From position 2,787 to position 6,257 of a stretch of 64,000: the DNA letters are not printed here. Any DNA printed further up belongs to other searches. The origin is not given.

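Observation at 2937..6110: One ORF fusing an MFS membrane domain to two ABC ATPase domains (order MFS-LivF-LivG)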

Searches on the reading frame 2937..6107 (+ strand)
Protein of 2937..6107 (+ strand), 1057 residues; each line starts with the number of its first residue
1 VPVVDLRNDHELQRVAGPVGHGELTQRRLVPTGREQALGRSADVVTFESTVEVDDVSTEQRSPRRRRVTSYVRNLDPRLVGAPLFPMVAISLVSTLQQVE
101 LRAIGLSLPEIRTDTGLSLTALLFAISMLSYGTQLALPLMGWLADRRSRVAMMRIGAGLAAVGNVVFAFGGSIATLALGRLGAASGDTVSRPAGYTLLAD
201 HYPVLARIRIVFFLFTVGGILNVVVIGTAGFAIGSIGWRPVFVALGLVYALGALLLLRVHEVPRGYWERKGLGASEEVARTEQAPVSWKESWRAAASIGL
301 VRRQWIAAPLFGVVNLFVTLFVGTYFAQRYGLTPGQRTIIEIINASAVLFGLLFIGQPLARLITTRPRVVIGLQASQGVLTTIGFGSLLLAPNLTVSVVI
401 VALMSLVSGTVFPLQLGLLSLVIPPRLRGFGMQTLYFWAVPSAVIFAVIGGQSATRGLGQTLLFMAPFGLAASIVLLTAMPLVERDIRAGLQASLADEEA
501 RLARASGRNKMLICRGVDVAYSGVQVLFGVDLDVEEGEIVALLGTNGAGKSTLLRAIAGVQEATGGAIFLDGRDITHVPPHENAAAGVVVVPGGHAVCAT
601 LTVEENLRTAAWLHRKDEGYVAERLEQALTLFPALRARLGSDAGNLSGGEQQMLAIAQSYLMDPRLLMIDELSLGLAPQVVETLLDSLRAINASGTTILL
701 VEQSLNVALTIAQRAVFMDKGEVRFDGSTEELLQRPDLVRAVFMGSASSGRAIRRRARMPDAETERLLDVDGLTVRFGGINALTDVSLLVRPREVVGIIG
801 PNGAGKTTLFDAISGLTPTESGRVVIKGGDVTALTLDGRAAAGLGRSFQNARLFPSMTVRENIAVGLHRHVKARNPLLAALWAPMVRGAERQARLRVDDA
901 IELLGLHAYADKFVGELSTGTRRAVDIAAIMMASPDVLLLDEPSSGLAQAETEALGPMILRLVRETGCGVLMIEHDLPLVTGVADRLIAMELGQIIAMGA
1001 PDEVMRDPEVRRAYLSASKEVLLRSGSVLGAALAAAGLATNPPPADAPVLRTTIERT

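Call 6: search_protein_families(library=pfam, proteins=[window:2937-6107:+], max_evalue=0.01)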
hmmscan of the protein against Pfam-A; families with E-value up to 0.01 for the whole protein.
window:2937-6107:+ (1057 aa): 26 families (the best 25 are shown)
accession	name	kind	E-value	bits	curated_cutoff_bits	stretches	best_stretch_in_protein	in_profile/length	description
PF00005.33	ABC_tran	-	5.3e-60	202.4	25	2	783-944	1-136/137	ABC transporter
PF07690.21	MFS_1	-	8.2e-25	87.9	33.4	1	94-435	5-335/347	Major Facilitator Superfamily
PF13304.12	AAA_21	-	3e-19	70.7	27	3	796-828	2-44/304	AAA domain, putative AbiEii toxin, Type IV TA system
PF13555.12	AAA_29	-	1.5e-10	41.1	27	2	790-816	19-45/61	P-loop containing region of AAA domain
PF13476.12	AAA_23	-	4e-10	41.1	27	1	794-815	20-41/201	AAA domain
PF13604.12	AAA_30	-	3.7e-08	33.8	27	1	789-859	14-73/191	AAA domain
PF12399.14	BCA_ABC_TP_C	-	3.7e-08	33.2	25.5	1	994-1015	1-22/27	Branched-chain amino acid ATP-binding cassette transporter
PF02463.25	SMC_N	-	1.3e-07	31.7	40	0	794-814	25-45/220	RecF/RecN/SMC N terminal domain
PF13191.12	AAA_16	-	6.9e-06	27.1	32.6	1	536-638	21-104/167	AAA ATPase domain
PF13514.12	AAA_27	-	1.6e-05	25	22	0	787-816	18-49/206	AAA domain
PF13245.12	AAA_19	-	7.1e-05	23.4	25.1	0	792-858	10-67/134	AAA domain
PF13401.12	AAA_22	-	8.6e-05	23.3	27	0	538-700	6-120/130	AAA domain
PF03193.22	RsgA_GTPase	-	0.00014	22.2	30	0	536-564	105-133/174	RsgA GTPase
PF25199.1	nSTAND_NTPase5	-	0.00024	21.4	34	0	535-558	39-62/145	Novel STAND NTPase 5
PF01926.29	MMR_HSR1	-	0.00028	21.4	21.9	0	540-560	2-22/113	50S ribosome-binding GTPase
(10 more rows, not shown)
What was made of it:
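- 3159..4373 (+): Spinster-like MFS domain with 12 transmembrane helices (aa 75-479). Pfam MFS_1 87.9 bits (call 6).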

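Call 7: search_protein_families(library=ncbifam, proteins=[window:2937-6107:+], max_evalue=0.01)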
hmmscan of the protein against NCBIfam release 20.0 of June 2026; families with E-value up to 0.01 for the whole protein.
window:2937-6107:+ (1057 aa): 208 families (the best 25 are shown)
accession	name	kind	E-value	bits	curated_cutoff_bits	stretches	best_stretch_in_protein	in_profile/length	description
NF008449.1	PRK11300.1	equivalog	4.6e-96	321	362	2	764-1016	2-253/255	high-affinity branched-chain amino acid ABC transporter ATP-binding protein LivG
TIGR03410.1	urea_trans_UrtE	equivalog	7.9e-95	316.7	285.8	2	515-733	4-220/230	urea ABC transporter ATP-binding subunit UrtE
TIGR03411.1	urea_trans_UrtD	equivalog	2.8e-87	292.4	304.1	2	767-1015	2-240/242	urea ABC transporter ATP-binding protein UrtD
TIGR04406.1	LPS_export_lptB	equivalog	8.9e-82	274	240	2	768-1017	2-235/239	LPS export ABC transporter ATP-binding protein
TIGR03265.1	PhnT2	equivalog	6.2e-79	265.8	457.7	2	766-1010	3-228/353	putative 2-aminoethylphosphonate ABC transporter ATP-binding protein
NF008626.0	PRK11614.1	equivalog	1.2e-77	260.6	441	2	510-745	4-236/237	high-affinity branched-chain amino acid ABC transporter ATP-binding protein LivF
TIGR00968.1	3a0106s01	subfamily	2.1e-73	246.7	342.75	2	770-1009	3-223/237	sulfate ABC transporter ATP-binding protein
TIGR01188.1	drrA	subfamily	6.7e-70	235.7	312.45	2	521-735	3-214/302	daunorubicin resistance ABC transporter, ATP-binding protein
TIGR03864.1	PQQ_ABC_ATP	hypoth_equivalog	3.1e-68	229.8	302.25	2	768-1010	2-228/236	ABC transporter, ATP-binding subunit, PQQ-dependent alcohol dehydrogenase system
NF006987.0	PRK09452.1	equivalog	3.4e-68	230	482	2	505-747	11-251/378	spermidine/putrescine ABC transporter ATP-binding protein PotA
NF011967.0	PRK15439.1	equivalog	4.5e-68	229.9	586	2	510-742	10-236/510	autoinducer 2 ABC transporter ATP-binding protein LsrA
TIGR03258.1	PhnT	equivalog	9.2e-68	228.9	499.15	2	516-748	13-244/359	2-aminoethylphosphonate ABC transport system ATP-binding subunit PhnT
NF010068.0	PRK13548.1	equivalog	2.1e-65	220.4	261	2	765-1015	3-241/261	heme ABC transporter ATP-binding protein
NF043075.1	MMSYN1_0197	equivalog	2e-64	217.7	550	2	767-1010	2-226/341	spermidine/putrescine ABC transporter ATP-binding protein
NF047930.1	ABC_ATP_B6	equivalog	1.1e-63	215.6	670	2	514-723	5-214/510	putative B6 ABC transporter ATP-binding protein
NF008144.0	PRK10895.1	equivalog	3.5e-62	210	381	2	773-1016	9-236/241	LPS export ABC transporter ATP-binding protein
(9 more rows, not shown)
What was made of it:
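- On HAAT / Liv-type ABC importer (TC 3.A.1.4): The LivG model covers aa 764-1016 and the LivF/UrtE models cover aa 510-745 (call 7).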

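Call 8: find_homologous_proteins(query=window:2937-6107:+, max_evalue=1e-10)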
Query window:2937-6107:+ (1057 aa): 92 proteins with E <= 1e-10 among 8000 candidates.
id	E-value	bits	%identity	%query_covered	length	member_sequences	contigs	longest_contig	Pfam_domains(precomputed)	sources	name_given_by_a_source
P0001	0.0e+0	2258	100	100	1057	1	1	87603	PF12399.15,PF13514.13,PF13604.13,PF00005.34,PF13476.13,PF13555.13,PF02463.26,PF07690.22,PF13304.13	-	-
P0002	0.0e+0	1911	87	96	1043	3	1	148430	PF12399.15,PF13514.13,PF13604.13,PF00005.34,PF13245.13,PF13476.13,PF13555.13,PF02463.26,PF07690.22,PF13304.13,PF13191.13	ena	-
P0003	0.0e+0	1766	80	97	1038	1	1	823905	PF12399.15,PF13514.13,PF13604.13,PF00005.34,PF13476.13,PF13555.13,PF02463.26,PF07690.22,PF13304.13,PF13191.13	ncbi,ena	-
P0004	0.0e+0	1163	56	95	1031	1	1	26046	PF12399.15,PF13514.13,PF13604.13,PF00005.34,PF13476.13,PF13555.13,PF02463.26,PF07690.22,PF13304.13,PF13191.13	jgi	jgi:branched-chain amino acid transport system ATP-binding protein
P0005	0.0e+0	1072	54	94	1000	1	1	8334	PF13514.13,PF13604.13,PF00005.34,PF13476.13,PF13555.13,PF13401.13,PF02463.26,PF07690.22,PF13304.13,PF13191.13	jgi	jgi:branched-chain amino acid transport system ATP-binding protein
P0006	4.7e-279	947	50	95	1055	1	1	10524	PF00005.34,PF13476.13,PF13555.13,PF02463.26,PF07690.22,PF13304.13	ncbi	ncbi:MAG: MFS transporter [Actinomycetota bacterium]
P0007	1.3e-199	684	40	91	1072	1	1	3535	PF13604.13,PF00005.34,PF13476.13,PF13555.13,PF02463.26,PF03137.27,PF07690.22,PF13304.13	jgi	jgi:branched-chain amino acid transport system ATP-binding protein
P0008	1.5e-161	558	37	90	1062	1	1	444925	PF00005.34,PF13476.13,PF13555.13,PF02463.26,PF07690.22,PF13304.13,PF13191.13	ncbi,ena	-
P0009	3.7e-150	520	43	67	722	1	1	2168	PF13604.13,PF00005.34,PF13476.13,PF13555.13,PF13401.13,PF02463.26,PF03137.27,PF07690.22,PF13304.13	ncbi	ncbi:MAG TPA: MFS transporter, partial [Acidimicrobiales bacterium]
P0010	2.2e-137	478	47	50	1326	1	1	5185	PF12399.15,PF02653.22,PF00005.34,PF13175.13,PF13476.13,PF13555.13,PF02463.26,PF13304.13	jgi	-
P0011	2.2e-80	289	33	62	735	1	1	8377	PF00005.34,PF07690.22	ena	-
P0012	6.4e-80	287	33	62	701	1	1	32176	PF00005.34,PF07690.22,PF13304.13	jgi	jgi:ABC-type branched-subunit amino acid transport system ATPase component/predicted MFS family arab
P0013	3.7e-77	278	32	63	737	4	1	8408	PF00005.34,PF07690.22,PF13304.13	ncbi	-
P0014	1.8e-76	276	32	63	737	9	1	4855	PF00005.34,PF07690.22,PF13304.13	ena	-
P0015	3.4e-75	272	31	63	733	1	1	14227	PF00005.34,PF07690.22,PF13304.13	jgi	jgi:ABC-type branched-subunit amino acid transport system ATPase component/predicted MFS family arab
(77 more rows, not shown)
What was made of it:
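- Checked: The product is 1057 aa, the same length as the database copy of this protein (P0001, 100% identity and coverage, call 8).
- The database copy has the same 1057-aa length (call 8).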

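Call 10: find_encoding_contigs(protein=P0003, flank=10000, max_places=3)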
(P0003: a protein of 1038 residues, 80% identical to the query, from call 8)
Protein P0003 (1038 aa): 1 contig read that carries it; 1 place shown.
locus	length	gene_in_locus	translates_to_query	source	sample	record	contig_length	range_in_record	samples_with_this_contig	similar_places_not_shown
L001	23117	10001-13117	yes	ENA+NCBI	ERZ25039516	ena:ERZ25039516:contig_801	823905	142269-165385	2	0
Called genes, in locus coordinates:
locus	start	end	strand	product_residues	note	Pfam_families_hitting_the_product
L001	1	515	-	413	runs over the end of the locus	PF02746:MR_MLE_N, PF13378:MR_MLE_C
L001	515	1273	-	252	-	PF00106:adh_short, PF08659:KR (faint), PF13561:adh_short_C2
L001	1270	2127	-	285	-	PF20067:SSL_N (faint), PF24684:Vgb_lyase (faint), PF01436:NHL (faint), PF08450:SGL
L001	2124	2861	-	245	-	PF00106:adh_short, PF13561:adh_short_C2, PF08659:KR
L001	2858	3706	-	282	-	PF01557:FAA_hydrolase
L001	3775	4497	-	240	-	-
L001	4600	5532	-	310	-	PF14486:DUF4432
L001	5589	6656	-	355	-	PF16396:DUF5005, PF13810:DUF4185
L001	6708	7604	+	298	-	PF00480:ROK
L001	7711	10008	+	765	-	PF02653:BPD_transp_2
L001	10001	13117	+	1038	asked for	PF07690:MFS_1, PF00005:ABC_tran, PF02463:SMC_N (faint), PF13191:AAA_16 (faint), PF13304:AAA_21 (faint), PF13476:AAA_23 (faint), PF00005:ABC_tran, PF12399:BCA_ABC_TP_C, +3 more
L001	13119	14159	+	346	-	PF20030:bpMoxR (weak), PF07726:AAA_3, PF07728:AAA_5, PF00004:AAA (faint), PF17863:AAA_lid_2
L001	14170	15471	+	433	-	PF01882:DUF58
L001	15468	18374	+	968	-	PF01841:Transglut_core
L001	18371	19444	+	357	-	-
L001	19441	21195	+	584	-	PF00496:SBP_bac_5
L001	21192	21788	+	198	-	-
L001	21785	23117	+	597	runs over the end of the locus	-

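Call 11: find_encoding_contigs(protein=P0008, flank=10000, max_places=3)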
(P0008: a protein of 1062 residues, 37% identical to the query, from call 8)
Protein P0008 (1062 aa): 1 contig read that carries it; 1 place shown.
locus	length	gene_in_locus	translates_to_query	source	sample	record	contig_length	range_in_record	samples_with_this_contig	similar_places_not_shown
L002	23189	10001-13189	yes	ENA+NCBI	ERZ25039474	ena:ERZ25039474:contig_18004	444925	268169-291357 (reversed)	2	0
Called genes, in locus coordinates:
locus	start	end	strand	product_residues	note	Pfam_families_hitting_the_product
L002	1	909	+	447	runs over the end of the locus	PF23441:SDR, PF00106:adh_short, PF08659:KR (faint), PF13561:adh_short_C2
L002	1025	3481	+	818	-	PF00989:PAS, PF08448:PAS_4, PF13426:PAS_9, PF08447:PAS_3, PF00990:GGDEF, PF00563:EAL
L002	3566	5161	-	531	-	PF00083:Sugar_tr, PF07690:MFS_1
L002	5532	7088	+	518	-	PF04185:Phosphoesterase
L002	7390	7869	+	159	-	-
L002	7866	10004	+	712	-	PF02653:BPD_transp_2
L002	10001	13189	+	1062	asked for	PF07690:MFS_1, PF00005:ABC_tran, PF02463:SMC_N (faint), PF13191:AAA_16 (faint), PF13476:AAA_23 (faint), PF13555:AAA_29 (faint), PF13304:AAA_21 (weak), PF00005:ABC_tran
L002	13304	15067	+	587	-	PF13458:Peripla_BP_6 (weak)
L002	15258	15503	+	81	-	-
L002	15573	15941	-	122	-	PF00072:Response_reg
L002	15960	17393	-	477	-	PF00512:HisKA, PF02518:HATPase_c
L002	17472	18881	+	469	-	PF00072:Response_reg, PF00211:Guanylate_cyc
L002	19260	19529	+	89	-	-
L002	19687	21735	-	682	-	PF01011:PQQ (faint), PF13570:Beta-prop_ACSF4 (weak), PF13360:PQQ_2, PF13570:Beta-prop_ACSF4 (weak), PF13750:Big_3_3 (faint), PF17957:Big_7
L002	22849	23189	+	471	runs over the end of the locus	PF13231:PMT_2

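Call 12: find_encoding_contigs(protein=P0012, flank=8000, max_places=3)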
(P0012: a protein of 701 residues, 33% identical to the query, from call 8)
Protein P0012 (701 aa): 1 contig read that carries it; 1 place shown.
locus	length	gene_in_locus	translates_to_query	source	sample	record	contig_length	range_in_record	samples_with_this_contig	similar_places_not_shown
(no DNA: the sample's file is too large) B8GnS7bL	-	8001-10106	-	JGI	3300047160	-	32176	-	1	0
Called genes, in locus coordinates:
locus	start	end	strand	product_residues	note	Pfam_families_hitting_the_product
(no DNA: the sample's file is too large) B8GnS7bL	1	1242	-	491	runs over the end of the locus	PF04616:Glyco_hydro_43, PF17851:GH43_C2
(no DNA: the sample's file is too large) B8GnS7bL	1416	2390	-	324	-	PF00356:LacI, PF13377:Peripla_BP_3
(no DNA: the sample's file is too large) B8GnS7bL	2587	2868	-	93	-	-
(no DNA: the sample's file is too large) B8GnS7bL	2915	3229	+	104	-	PF26580:Mtb12_C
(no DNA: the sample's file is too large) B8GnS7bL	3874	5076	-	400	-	PF00356:LacI, PF00532:Peripla_BP_1, PF13407:Peripla_BP_4, PF13377:Peripla_BP_3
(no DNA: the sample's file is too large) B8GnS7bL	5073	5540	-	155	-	PF08531:Bac_rhamnosid_N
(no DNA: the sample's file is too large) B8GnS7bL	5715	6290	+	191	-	PF00440:TetR_N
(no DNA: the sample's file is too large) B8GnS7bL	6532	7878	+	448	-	PF13458:Peripla_BP_6 (weak)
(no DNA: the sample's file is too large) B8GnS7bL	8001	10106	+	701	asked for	PF07690:MFS_1, PF00005:ABC_tran, PF13304:AAA_21 (faint)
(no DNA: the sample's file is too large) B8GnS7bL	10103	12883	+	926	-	PF02653:BPD_transp_2, PF00005:ABC_tran, PF13304:AAA_21 (faint), PF12399:BCA_ABC_TP_C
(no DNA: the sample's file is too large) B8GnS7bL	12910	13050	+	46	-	-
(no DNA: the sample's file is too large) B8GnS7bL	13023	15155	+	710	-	-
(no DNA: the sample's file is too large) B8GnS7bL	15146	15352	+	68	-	PF00596:Aldolase_II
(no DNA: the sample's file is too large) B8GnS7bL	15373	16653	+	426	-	PF07690:MFS_1, PF13347:MFS_2, PF00083:Sugar_tr (weak), PF07690:MFS_1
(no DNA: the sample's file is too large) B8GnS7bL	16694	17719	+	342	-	?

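Call 13: find_encoding_contigs(protein=P0004, flank=8000, max_places=3)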
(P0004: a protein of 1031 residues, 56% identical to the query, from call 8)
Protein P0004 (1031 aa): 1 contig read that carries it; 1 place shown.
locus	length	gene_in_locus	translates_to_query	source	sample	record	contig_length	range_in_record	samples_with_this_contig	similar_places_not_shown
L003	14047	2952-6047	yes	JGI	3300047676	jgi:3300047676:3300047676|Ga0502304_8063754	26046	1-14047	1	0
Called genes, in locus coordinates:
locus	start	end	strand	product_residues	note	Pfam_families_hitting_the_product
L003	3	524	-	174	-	?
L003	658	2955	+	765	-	PF02653:BPD_transp_2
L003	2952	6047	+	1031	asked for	PF07690:MFS_1, PF00005:ABC_tran, PF02463:SMC_N (faint), PF13191:AAA_16 (faint), PF13514:AAA_27 (faint), PF00005:ABC_tran, PF13476:AAA_23 (weak), PF12399:BCA_ABC_TP_C, +3 more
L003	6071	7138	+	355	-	PF20030:bpMoxR, PF00004:AAA (faint), PF07726:AAA_3, PF07728:AAA_5, PF17863:AAA_lid_2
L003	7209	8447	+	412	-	PF01882:DUF58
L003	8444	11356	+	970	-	PF01841:Transglut_core (weak)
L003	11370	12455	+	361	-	-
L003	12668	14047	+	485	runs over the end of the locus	PF00496:SBP_bac_5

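Call 14: find_encoding_contigs(protein=P0006, flank=8000, max_places=3)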
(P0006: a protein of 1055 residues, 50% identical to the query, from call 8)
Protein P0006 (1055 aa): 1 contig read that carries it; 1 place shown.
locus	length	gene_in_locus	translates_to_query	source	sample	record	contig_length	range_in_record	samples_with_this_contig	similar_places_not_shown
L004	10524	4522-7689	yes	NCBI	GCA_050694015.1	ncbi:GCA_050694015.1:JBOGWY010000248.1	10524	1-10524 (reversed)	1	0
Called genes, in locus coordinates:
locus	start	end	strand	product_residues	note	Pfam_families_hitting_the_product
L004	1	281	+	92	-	PF13539:Peptidase_M15_4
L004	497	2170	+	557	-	-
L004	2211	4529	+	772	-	-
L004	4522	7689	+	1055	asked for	PF07690:MFS_1, PF00005:ABC_tran, PF02463:SMC_N (faint), PF13304:AAA_21 (faint), PF13476:AAA_23 (faint), PF13555:AAA_29 (faint), PF00005:ABC_tran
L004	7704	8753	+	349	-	PF20030:bpMoxR (faint), PF07726:AAA_3, PF07728:AAA_5, PF17863:AAA_lid_2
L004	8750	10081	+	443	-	PF01882:DUF58 (weak)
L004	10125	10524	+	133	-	?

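Call 44: find_encoding_contigs(protein=P0002, flank=10000, max_places=2)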
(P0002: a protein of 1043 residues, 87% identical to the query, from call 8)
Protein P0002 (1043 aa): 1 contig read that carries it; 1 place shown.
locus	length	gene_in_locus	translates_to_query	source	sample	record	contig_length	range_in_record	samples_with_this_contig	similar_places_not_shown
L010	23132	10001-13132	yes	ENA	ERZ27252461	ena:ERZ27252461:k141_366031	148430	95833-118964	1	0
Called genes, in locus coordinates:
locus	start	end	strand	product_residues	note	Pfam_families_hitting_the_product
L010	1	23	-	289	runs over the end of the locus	PF08450:SGL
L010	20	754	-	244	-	PF00106:adh_short, PF13561:adh_short_C2, PF08659:KR (weak)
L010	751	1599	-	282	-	PF01557:FAA_hydrolase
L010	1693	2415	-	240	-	-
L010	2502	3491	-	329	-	PF14486:DUF4432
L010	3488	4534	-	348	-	PF16396:DUF5005, PF13810:DUF4185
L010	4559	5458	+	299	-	PF00480:ROK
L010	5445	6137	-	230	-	-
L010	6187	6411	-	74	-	-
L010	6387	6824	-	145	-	PF11716:MDMPI_N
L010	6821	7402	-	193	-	PF00440:TetR_N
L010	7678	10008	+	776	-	PF02653:BPD_transp_2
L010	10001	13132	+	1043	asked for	PF13304:AAA_21 (faint), PF07690:MFS_1, PF00005:ABC_tran, PF02463:SMC_N (faint), PF13191:AAA_16 (faint), PF13245:AAA_19 (faint), PF00005:ABC_tran, PF12399:BCA_ABC_TP_C, +4 more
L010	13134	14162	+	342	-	PF20030:bpMoxR (weak), PF07726:AAA_3, PF07728:AAA_5, PF17863:AAA_lid_2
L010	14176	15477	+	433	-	PF01882:DUF58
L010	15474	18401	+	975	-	PF11992:TgpA_N (weak), PF01841:Transglut_core (weak)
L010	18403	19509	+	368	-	-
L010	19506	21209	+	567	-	PF00496:SBP_bac_5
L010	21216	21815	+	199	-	-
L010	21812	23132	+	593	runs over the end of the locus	-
